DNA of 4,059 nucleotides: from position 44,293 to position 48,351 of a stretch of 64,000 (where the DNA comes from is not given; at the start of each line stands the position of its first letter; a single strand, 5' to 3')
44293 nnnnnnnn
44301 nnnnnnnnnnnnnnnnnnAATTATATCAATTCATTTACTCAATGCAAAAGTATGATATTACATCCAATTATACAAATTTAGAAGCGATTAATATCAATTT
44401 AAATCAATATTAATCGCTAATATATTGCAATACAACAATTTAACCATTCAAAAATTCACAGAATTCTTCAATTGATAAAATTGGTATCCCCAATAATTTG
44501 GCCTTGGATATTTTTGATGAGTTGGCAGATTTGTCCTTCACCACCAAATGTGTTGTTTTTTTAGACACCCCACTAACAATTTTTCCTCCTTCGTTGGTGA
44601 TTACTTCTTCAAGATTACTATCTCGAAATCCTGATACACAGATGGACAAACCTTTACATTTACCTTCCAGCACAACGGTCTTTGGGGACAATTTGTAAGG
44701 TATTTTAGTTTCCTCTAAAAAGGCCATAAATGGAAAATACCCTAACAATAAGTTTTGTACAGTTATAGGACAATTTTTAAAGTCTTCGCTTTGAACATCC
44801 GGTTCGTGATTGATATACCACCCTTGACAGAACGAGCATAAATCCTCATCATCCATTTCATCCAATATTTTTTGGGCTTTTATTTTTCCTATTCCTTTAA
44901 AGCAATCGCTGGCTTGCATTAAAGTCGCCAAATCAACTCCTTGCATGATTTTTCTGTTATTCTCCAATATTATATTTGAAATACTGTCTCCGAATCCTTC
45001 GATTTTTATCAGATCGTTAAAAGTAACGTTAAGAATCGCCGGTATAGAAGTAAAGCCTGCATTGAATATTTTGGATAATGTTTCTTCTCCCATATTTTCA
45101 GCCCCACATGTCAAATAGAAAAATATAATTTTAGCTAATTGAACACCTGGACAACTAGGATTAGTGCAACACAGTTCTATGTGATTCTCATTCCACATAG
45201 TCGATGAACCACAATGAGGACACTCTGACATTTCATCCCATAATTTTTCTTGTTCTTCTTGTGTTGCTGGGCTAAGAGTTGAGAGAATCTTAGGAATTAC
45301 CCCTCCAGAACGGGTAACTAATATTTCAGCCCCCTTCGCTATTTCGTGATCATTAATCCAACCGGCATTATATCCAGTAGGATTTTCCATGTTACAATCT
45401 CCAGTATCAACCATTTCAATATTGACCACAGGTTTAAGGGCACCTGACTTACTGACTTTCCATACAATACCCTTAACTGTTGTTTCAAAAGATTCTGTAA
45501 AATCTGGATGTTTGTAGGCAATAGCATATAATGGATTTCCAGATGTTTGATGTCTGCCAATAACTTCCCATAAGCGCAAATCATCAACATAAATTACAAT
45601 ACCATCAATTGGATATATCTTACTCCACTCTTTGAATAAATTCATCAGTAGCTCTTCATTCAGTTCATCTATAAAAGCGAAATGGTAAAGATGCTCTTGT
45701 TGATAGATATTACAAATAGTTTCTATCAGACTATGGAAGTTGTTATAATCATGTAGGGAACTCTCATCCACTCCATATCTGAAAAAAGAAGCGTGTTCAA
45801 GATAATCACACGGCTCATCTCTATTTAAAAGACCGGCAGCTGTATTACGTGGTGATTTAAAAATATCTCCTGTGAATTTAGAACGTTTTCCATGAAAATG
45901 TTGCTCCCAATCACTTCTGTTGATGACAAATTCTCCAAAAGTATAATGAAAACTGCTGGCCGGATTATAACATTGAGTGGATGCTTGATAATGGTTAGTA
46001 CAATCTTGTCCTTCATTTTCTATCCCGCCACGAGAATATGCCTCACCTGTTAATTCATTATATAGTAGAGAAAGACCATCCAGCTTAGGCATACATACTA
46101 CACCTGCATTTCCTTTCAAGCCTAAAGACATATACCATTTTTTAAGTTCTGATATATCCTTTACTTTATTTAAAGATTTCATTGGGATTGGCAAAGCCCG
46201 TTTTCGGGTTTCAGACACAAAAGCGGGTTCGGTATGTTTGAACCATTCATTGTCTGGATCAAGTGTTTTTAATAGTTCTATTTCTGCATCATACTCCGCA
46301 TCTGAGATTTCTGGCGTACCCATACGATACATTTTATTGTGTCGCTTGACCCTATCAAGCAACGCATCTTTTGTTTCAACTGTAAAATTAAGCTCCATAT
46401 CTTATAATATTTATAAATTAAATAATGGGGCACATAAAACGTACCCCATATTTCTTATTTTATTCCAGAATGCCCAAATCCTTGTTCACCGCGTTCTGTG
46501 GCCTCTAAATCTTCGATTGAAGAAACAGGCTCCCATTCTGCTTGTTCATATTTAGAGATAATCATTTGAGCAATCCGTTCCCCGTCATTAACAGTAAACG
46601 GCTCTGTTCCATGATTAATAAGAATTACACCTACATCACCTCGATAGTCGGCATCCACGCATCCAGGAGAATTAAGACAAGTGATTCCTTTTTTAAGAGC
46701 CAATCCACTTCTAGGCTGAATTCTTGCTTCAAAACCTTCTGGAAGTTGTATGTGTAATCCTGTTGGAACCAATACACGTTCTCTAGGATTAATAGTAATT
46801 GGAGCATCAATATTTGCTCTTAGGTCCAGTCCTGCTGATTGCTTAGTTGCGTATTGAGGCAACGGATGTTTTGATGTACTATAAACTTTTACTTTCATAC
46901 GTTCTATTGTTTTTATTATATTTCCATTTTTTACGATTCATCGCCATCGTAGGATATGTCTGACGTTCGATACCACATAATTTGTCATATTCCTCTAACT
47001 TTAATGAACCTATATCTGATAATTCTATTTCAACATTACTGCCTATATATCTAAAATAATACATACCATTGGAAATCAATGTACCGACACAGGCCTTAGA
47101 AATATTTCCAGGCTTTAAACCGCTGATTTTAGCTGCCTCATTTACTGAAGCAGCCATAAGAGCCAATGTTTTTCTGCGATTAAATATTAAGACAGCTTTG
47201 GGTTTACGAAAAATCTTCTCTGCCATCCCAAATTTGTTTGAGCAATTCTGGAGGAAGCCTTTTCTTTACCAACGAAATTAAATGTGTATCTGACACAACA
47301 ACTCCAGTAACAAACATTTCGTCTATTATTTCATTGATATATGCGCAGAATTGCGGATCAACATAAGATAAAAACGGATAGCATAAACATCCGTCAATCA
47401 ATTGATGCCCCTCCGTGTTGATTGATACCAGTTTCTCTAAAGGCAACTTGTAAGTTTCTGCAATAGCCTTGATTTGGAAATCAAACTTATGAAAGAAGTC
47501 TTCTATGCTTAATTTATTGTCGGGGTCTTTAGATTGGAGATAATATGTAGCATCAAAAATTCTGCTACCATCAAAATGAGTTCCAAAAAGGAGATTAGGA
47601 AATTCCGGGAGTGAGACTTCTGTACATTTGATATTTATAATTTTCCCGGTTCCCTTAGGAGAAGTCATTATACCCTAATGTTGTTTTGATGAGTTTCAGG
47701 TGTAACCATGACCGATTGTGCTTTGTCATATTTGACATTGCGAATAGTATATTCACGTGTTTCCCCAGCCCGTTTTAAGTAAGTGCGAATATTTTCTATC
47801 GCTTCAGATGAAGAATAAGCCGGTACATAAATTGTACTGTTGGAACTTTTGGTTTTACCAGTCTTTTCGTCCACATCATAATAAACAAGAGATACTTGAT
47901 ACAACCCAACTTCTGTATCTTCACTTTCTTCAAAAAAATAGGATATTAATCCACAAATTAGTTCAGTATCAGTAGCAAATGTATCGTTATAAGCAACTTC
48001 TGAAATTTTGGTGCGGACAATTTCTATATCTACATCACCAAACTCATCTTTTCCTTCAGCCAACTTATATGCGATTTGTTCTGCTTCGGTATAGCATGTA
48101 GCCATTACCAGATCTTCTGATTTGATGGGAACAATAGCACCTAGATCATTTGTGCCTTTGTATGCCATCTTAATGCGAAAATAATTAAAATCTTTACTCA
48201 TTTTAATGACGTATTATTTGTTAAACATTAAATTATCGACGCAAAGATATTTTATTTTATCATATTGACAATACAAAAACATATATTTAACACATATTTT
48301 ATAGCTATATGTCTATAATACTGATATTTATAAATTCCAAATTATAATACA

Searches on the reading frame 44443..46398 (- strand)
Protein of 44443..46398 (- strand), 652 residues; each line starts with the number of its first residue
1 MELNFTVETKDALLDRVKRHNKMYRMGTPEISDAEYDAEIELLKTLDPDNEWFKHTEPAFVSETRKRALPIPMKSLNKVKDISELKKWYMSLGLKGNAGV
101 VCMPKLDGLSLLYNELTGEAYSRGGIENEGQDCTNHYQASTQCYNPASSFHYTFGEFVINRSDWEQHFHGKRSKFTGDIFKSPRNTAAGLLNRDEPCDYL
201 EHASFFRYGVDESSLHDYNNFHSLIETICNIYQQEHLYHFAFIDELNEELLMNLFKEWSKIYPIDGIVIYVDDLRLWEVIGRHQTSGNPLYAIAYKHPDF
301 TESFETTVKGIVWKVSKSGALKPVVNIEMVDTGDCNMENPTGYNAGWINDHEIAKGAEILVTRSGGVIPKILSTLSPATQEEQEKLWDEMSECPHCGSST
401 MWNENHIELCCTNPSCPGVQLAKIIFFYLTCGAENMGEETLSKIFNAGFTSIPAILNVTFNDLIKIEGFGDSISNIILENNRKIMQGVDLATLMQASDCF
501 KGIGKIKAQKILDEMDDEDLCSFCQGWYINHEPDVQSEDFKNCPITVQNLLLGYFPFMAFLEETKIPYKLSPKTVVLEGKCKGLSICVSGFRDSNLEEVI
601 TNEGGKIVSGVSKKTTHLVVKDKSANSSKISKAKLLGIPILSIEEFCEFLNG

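Call 12: search_protein_families(library=pfam, proteins=[window:44443-46398:-], max_evalue=0.01)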
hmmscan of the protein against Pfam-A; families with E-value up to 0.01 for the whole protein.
window:44443-46398:- (652 aa): 6 families
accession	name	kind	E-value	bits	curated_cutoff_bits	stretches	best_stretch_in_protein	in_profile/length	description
PF03120.22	DNA_ligase_OB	-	2.8e-16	59.6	32.9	1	305-381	1-77/79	NAD-dependent DNA ligase OB-fold domain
PF01653.23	DNA_ligase_aden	-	1.1e-15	58.3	27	1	70-298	10-251/253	NAD-dependent DNA ligase adenylation domain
PF00533.33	BRCT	-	6.3e-13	49.2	21.3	1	578-648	3-76/78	BRCA1 C Terminus (BRCT) domain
PF12738.14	PTCB-BRCT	-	2.3e-09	37.6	22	1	584-643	1-61/63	twin BRCT domain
PF14520.12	HHH_5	-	9.3e-05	23.3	27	0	435-472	9-46/57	Helix-hairpin-helix domain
PF03119.21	DNA_ligase_ZBD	-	0.0042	17.4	25.8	0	392-417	1-26/27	NAD-dependent DNA ligase C4 zinc finger domain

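Call 51: find_related_loci(query=window:44443-46398:-, collection=viral_contigs, flank=1000)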
Query window:44443-46398:- (652 aa) in viral_contigs; peptide patterns used: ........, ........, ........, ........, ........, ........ (x = any residue, [..] = any of these).
21 stretches matched a pattern; 14 encode a relative of the query (tblastn E <= 1e-3); 13 distinct loci.
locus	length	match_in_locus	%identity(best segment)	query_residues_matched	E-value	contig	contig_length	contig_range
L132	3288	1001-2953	99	1-651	0e+0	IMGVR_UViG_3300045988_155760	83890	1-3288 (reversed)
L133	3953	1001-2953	99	1-651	0e+0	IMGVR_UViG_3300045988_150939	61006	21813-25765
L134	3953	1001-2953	98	1-651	0e+0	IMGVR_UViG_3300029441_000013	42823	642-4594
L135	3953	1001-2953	98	1-651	0e+0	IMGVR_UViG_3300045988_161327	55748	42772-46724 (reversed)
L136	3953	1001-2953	98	1-651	0e+0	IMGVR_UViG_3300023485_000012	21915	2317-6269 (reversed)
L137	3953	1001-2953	97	1-651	0e+0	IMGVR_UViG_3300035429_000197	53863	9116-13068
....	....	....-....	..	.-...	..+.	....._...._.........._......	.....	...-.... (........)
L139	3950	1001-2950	94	1-650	0e+0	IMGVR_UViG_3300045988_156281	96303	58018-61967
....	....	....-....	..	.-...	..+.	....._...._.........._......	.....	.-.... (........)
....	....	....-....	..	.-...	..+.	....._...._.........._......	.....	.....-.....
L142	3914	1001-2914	60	10-646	0e+0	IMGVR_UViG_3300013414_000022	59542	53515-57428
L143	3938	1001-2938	53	11-652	0e+0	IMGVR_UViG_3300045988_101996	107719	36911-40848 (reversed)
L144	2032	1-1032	99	308-651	0e+0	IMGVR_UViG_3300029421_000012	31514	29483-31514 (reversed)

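Call 52: search_protein_families(library=ncbifam, proteins=[window:44443-46398:-], max_evalue=0.001)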
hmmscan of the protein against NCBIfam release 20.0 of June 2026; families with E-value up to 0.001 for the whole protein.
window:44443-46398:- (652 aa): 6 families
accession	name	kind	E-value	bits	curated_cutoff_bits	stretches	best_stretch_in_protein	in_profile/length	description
TIGR00575.1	dnlj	equivalog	1.2e-66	225.4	444.45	1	16-646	4-652/652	NAD-dependent DNA ligase LigA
NF005932.1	PRK07956.1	equivalog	1.9e-60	205.1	369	1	11-649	4-663/664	NAD-dependent DNA ligase LigA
NF010931.0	PRK14351.1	equivalog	7.5e-41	140.4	1051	1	10-651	36-683/692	NAD-dependent DNA ligase LigA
NF010930.0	PRK14350.1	equivalog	9.7e-30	103.5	652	1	13-472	12-481/669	NAD-dependent DNA ligase LigA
NF005987.0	PRK08097.1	equivalog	4.7e-14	51.7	498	1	12-381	36-388/562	NAD-dependent DNA ligase LigB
NF004719.0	PRK06063.1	equivalog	2.6e-05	23.3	389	1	593-650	249-306/331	DEDDh family exonuclease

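Call 53: search_solved_structures(query=window:44443-46398:-, max_evalue=1e-10, show_alignments=1)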
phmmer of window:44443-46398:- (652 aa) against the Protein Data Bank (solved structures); distinct sequences matched with E-value up to 1e-10: 8.
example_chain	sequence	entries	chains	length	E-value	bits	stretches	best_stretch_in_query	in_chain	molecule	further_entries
1dgs_A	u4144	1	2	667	4.3e-39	137.3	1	13-650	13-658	DNA LIGASE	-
1v9p_A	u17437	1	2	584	1.1e-32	116.2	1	178-510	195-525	DNA ligase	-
2owo_A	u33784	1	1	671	5e-27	97.4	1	16-649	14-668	DNA ligase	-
5tt5_A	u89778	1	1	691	3.3e-26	94.7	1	16-649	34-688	DNA ligase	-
8ak4_A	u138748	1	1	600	5.8e-26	93.9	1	12-472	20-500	DNA ligase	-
4glx_A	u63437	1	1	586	5.7e-23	84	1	16-476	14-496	DNA ligase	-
3sgi_A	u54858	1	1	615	3.4e-16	61.6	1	11-470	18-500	DNA ligase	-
9hu3_A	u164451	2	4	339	7.7e-11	43.9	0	181-373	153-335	DNA ligase (NAD(+))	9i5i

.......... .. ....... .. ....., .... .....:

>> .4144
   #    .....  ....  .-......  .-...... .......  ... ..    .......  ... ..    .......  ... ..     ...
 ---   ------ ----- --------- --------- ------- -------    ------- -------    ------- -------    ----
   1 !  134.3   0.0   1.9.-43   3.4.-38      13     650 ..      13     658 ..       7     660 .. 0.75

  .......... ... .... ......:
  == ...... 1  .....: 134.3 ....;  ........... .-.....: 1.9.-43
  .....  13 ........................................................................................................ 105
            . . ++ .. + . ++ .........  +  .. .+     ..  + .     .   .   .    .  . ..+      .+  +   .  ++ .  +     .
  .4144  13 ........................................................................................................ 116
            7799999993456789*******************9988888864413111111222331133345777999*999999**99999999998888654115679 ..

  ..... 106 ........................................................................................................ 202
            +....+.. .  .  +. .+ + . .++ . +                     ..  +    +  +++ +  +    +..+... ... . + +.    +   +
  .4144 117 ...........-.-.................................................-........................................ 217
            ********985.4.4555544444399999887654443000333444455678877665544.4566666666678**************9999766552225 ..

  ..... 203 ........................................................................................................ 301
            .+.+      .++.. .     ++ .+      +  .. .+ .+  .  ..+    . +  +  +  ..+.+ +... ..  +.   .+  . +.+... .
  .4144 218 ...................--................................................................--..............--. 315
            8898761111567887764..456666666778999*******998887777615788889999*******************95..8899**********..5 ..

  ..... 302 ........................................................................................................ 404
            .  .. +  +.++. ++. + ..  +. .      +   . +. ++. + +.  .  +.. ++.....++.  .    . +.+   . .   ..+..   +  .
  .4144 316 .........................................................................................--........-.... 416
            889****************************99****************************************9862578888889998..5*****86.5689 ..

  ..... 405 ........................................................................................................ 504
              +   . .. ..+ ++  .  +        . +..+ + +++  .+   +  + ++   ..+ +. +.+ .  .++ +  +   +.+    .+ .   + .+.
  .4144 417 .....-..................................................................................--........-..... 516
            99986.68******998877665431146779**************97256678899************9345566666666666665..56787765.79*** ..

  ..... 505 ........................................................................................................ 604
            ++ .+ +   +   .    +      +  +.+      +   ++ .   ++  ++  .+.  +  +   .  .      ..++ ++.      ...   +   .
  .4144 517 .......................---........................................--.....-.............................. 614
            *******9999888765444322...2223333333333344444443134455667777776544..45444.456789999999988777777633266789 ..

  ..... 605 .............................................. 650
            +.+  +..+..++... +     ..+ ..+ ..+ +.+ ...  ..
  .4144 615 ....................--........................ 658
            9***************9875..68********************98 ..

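Call 54: search_dna_similar(query=window:44443-46398:-, collection=phages, mode=protein, max_rows=12, max_evalue=1e-10)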
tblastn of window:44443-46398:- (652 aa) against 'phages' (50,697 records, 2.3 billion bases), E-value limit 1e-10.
Records with a match: 208; places in all: 209; records where one place covers at least 80% of the query: 127.
Best place of each record, by identity: <60% 208.
By first word of the organism name: Pseudomonas 30; Bacteriophage 26; Erwinia 24; Aeromonas 11; Serratia 11; Vibrio 10; Staphylococcus 10; Ralstonia 9; Bacteroides 7; Listeria 7; and 28 more.
By host as written in the record: - 36; Erwinia amylovora 21; Pseudomonas putida KT2440 and Paw85 9; Staphylococcus aureus 7; Ralstonia solanacearum 7; Listeria monocytogenes 6; Serratia marcescens LVF3 4; Pseudomonas aeruginosa 4; and 77 more.
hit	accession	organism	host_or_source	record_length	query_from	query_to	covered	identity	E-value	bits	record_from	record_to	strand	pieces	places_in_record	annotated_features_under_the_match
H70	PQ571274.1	Bacteroides phage BS-TP1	Bacteroides salyersiae BG8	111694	13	649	98%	51.2%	0e+0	658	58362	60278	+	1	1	NAD-dependent DNA ligase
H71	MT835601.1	Bacteriophage sp.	human fecal samples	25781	4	646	99%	35.5%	3e-81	286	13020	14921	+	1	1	record has no annotation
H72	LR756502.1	uncultured phage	metagenomic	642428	11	650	98%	33.2%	8e-90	311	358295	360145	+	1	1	record has no annotation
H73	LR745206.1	uncultured phage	metagenomic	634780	11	650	98%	32.0%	4e-87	303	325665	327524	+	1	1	record has no annotation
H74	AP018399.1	Xanthomonas phage XacN1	Xanthomonas citri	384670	17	651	97%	28.2%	2e-41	168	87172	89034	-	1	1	NAD-dependent DNA ligase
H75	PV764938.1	Sinorhizobium phage Phosso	Sinohrizobium meliloti NRRL L-50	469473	31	649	95%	28.8%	4e-38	158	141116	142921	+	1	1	DNA ligase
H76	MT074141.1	Bacteroides phage DAC22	Bacteroides thetaiotaomicron VPI-5489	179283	24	646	96%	28.4%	4e-52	200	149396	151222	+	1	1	hypothetical protein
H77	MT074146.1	Bacteroides phage SJC03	Bacteroides thetaiotaomicron VPI-5494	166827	24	646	96%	28.3%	5e-52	200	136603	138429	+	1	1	hypothetical protein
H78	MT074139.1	Bacteroides phage DAC19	Bacteroides thetaiotaomicron VPI-5487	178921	24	646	96%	28.3%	8e-52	199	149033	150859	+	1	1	hypothetical protein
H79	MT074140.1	Bacteroides phage DAC20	Bacteroides thetaiotaomicron VPI-5488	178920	24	646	96%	28.3%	8e-52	199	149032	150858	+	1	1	hypothetical protein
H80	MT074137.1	Bacteroides phage DAC16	Bacteroides thetaiotaomicron VPI-5485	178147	24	646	96%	28.2%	2e-52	201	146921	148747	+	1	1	hypothetical protein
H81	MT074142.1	Bacteroides phage DAC23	Bacteroides thetaiotaomicron VPI-5490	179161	24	646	96%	28.2%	2e-52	201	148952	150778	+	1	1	hypothetical protein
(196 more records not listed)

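Call 63: search_dna_similar(query=window:44443-46398:-, collection=phages, mode=protein, max_rows=60, max_evalue=1e-10, rows=spread)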
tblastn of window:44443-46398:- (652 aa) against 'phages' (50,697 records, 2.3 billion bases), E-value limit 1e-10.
Records with a match: 208; places in all: 209; records where one place covers at least 80% of the query: 127.
Best place of each record, by identity: <60% 208.
By first word of the organism name: Pseudomonas 30; Bacteriophage 26; Erwinia 24; Aeromonas 11; Serratia 11; Vibrio 10; Staphylococcus 10; Ralstonia 9; Bacteroides 7; Listeria 7; and 28 more.
By host as written in the record: - 36; Erwinia amylovora 21; Pseudomonas putida KT2440 and Paw85 9; Staphylococcus aureus 7; Ralstonia solanacearum 7; Listeria monocytogenes 6; Serratia marcescens LVF3 4; Pseudomonas aeruginosa 4; and 77 more.
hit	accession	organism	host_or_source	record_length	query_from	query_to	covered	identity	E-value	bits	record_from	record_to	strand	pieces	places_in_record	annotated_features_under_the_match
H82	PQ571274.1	Bacteroides phage BS-TP1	Bacteroides salyersiae BG8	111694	13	649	98%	51.2%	0e+0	658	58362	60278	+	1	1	NAD-dependent DNA ligase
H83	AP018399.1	Xanthomonas phage XacN1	Xanthomonas citri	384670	17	651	97%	28.2%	2e-41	168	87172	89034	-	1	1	NAD-dependent DNA ligase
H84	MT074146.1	Bacteroides phage SJC03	Bacteroides thetaiotaomicron VPI-5494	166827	24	646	96%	28.3%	5e-52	200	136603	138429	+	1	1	hypothetical protein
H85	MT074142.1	Bacteroides phage DAC23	Bacteroides thetaiotaomicron VPI-5490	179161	24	646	96%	28.2%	2e-52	201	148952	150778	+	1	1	hypothetical protein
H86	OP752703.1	Stenotrophomonas phage RAS14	Stenotrophomonas maltophilia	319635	11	651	98%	26.7%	9e-40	163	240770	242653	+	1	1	hypothetical protein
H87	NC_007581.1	Clostridium phage c-st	Clostridium botulinum type C strain ...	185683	21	646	96%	26.3%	2e-27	125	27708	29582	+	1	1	NAD-dependent DNA ligase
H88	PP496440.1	Pseudomonas phage vB_PpuM-KoPa-5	Pseudomonas putida KT2440 and Paw85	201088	24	619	91%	27.5%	7e-31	135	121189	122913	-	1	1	NAD-dependent DNA ligase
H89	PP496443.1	Pseudomonas phage vB_PpuM-Lauda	Pseudomonas putida KT2440 and Paw85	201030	24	619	91%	27.3%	1e-30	135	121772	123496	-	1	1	NAD-dependent DNA ligase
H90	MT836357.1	Bacteriophage sp.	human fecal samples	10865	13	652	98%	25.4%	4e-20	101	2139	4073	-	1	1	record has no annotation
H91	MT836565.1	Bacteriophage sp.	human fecal samples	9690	13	648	98%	25.3%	3e-19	99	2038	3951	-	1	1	record has no annotation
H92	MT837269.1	Bacteriophage sp.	human fecal samples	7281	24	651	96%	25.5%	6e-32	139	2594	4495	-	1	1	record has no annotation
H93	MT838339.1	Bacteriophage sp.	human fecal samples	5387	1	651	100%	24.4%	3e-24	114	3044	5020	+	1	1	record has no annotation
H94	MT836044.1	Bacteriophage sp.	human fecal samples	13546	13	652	98%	24.6%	2e-31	137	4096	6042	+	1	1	record has no annotation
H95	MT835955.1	Bacteriophage sp.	human fecal samples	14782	17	650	97%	24.6%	6e-23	110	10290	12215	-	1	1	record has no annotation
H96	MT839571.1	Bacteriophage sp.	human fecal samples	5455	5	646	98%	24.1%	2e-17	92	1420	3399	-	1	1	record has no annotation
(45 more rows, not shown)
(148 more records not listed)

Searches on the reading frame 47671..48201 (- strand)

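Call 75: search_protein_families(library=pfam, proteins=[window:47671-48201:-], max_evalue=0.001)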
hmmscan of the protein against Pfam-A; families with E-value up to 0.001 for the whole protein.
window:47671-48201:- (177 aa): 1 family
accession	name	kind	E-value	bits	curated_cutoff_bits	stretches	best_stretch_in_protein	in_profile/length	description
PF14902.11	DUF4494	-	4.1e-28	98.5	27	1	7-165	1-137/139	Domain of unknown function (DUF4494)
